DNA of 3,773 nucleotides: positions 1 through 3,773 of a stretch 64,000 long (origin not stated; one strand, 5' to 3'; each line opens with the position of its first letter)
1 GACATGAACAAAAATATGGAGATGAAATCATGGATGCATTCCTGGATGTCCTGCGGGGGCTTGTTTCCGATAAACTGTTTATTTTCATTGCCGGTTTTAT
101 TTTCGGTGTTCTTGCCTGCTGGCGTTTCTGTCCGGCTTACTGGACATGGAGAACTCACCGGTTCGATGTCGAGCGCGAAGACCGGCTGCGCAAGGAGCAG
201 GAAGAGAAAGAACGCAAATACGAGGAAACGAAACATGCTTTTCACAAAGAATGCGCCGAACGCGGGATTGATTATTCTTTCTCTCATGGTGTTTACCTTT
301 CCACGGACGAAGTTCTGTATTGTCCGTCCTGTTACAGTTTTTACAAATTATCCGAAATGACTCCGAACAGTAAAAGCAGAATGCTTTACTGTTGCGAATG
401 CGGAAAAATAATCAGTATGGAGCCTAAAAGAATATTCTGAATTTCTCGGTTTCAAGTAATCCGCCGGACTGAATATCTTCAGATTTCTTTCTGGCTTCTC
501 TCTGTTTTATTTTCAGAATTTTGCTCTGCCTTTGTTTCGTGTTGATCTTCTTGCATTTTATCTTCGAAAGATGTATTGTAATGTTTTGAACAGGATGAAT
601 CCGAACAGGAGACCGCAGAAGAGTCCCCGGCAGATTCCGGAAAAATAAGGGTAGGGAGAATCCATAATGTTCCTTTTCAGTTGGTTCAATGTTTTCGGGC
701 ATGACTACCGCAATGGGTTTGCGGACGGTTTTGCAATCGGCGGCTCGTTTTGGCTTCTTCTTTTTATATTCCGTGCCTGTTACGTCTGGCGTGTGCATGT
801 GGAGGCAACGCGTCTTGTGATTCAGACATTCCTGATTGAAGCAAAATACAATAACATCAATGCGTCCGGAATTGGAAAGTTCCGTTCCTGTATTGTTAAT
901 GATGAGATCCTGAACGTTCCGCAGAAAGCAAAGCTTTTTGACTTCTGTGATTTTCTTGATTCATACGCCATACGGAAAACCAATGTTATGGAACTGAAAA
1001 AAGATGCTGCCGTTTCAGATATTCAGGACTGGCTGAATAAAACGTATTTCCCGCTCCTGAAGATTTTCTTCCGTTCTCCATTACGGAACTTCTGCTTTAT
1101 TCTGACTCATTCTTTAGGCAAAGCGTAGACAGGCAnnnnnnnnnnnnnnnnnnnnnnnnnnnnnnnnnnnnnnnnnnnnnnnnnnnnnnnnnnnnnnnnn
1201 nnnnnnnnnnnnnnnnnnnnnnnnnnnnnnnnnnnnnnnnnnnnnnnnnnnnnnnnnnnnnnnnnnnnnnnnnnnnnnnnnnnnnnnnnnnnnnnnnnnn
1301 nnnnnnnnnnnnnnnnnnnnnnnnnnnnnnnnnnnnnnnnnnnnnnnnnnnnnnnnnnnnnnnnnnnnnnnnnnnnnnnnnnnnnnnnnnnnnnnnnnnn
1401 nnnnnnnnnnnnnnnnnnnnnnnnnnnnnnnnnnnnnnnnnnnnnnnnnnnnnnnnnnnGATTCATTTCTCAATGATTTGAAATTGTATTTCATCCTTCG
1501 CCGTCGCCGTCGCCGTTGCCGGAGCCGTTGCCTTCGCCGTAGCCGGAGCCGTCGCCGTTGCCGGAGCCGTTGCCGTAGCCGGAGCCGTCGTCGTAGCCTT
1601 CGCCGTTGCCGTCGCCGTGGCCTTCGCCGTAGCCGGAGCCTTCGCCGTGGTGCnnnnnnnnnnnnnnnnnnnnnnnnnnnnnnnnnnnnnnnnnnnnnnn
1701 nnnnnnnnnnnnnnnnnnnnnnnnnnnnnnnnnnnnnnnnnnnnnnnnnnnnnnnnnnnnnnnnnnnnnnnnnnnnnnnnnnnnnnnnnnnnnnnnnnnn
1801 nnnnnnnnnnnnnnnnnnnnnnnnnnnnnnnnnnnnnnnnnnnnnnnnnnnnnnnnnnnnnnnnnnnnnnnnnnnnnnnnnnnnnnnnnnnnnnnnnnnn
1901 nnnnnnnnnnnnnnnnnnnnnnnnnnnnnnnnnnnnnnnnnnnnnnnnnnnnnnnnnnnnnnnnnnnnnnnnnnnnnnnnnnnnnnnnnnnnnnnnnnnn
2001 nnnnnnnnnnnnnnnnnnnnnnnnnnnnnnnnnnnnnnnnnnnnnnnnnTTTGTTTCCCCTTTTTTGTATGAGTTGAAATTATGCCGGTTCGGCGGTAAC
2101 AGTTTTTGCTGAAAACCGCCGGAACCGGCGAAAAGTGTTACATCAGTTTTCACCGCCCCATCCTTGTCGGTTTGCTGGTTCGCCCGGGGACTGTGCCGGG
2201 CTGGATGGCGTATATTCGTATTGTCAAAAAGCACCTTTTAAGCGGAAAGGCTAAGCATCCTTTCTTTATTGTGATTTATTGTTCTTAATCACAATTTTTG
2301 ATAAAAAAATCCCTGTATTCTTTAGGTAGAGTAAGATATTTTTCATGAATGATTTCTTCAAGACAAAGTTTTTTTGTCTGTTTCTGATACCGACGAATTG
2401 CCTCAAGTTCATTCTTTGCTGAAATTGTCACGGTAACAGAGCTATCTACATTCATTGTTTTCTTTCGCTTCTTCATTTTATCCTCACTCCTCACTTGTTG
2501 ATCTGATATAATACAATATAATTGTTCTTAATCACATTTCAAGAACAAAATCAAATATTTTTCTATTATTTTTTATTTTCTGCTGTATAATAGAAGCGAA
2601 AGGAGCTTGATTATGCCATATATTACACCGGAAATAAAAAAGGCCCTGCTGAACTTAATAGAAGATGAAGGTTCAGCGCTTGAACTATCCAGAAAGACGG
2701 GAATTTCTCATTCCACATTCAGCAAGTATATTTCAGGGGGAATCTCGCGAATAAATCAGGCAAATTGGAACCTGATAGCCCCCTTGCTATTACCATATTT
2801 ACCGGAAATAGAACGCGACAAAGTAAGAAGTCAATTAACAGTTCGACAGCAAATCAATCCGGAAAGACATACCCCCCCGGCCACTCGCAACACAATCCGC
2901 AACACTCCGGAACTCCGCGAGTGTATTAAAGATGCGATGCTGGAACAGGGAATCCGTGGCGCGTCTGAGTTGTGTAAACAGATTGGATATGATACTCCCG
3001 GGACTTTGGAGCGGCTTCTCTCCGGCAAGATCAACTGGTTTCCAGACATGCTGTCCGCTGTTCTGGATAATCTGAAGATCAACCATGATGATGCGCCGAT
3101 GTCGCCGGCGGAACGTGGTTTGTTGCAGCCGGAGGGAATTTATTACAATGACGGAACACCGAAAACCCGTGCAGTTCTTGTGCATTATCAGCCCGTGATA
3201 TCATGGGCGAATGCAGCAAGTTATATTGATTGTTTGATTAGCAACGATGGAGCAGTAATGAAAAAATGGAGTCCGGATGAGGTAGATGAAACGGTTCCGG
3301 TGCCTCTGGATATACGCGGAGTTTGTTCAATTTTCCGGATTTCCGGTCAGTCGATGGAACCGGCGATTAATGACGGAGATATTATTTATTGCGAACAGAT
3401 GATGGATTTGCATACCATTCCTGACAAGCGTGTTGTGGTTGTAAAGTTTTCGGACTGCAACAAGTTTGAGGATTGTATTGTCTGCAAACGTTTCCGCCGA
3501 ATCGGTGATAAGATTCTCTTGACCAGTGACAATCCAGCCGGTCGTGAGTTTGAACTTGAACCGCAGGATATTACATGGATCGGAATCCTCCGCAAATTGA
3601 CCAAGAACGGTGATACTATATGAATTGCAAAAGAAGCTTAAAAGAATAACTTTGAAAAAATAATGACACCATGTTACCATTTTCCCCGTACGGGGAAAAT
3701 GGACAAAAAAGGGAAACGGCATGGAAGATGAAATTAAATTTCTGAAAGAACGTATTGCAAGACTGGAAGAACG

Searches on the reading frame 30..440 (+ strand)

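Call 60: search_protein_families(library=phrogs, proteins=[window:30-440:+], max_evalue=0.001)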
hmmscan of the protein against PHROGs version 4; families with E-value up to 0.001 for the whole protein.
window:30-440:+ (136 aa): 1 family
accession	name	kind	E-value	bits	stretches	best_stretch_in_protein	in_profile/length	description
phrog_1244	-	unknown function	0.00095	19.6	0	48-133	61-148/157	-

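Call 70: search_protein_families(library=pfam, proteins=[window:30-440:+], max_evalue=0.01)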
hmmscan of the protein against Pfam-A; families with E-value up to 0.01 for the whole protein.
window:30-440:+ (136 aa): 0 families

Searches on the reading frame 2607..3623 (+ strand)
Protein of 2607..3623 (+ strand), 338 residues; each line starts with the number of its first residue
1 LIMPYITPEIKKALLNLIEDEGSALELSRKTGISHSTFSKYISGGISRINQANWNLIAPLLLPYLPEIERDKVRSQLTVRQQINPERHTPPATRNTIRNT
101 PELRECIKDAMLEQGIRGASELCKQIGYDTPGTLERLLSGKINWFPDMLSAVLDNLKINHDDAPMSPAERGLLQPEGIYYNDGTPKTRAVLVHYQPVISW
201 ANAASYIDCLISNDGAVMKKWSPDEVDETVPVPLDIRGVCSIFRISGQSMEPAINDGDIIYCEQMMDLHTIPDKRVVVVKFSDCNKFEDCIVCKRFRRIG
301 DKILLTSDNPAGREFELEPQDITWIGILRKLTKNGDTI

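Call 60: search_protein_families(library=phrogs, proteins=[window:2607-3623:+], max_evalue=0.001)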
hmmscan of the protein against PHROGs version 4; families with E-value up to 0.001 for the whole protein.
window:2607-3623:+ (338 aa): 3 families
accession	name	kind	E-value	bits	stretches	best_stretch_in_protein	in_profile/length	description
phrog_4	-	transcription regulation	8e-19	68.9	1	103-326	137-330/400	transcriptional repressor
phrog_6201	-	transcription regulation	1.5e-07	32.3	1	242-322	30-102/121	CI-like repressor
phrog_8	-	transcription regulation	8.3e-06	26.5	1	9-162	76-214/346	transcriptional regulator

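Call 70: search_protein_families(library=pfam, proteins=[window:2607-3623:+], max_evalue=0.01)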
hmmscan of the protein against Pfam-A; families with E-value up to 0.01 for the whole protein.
window:2607-3623:+ (338 aa): 2 families
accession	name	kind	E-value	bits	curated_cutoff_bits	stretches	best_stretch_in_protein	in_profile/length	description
PF00717.28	Peptidase_S24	-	2.8e-13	50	23.3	1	238-327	33-114/116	Peptidase S24-like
PF13443.12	HTH_26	-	0.0009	19.9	22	0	26-50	15-39/63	Cro/C1-type HTH DNA-binding domain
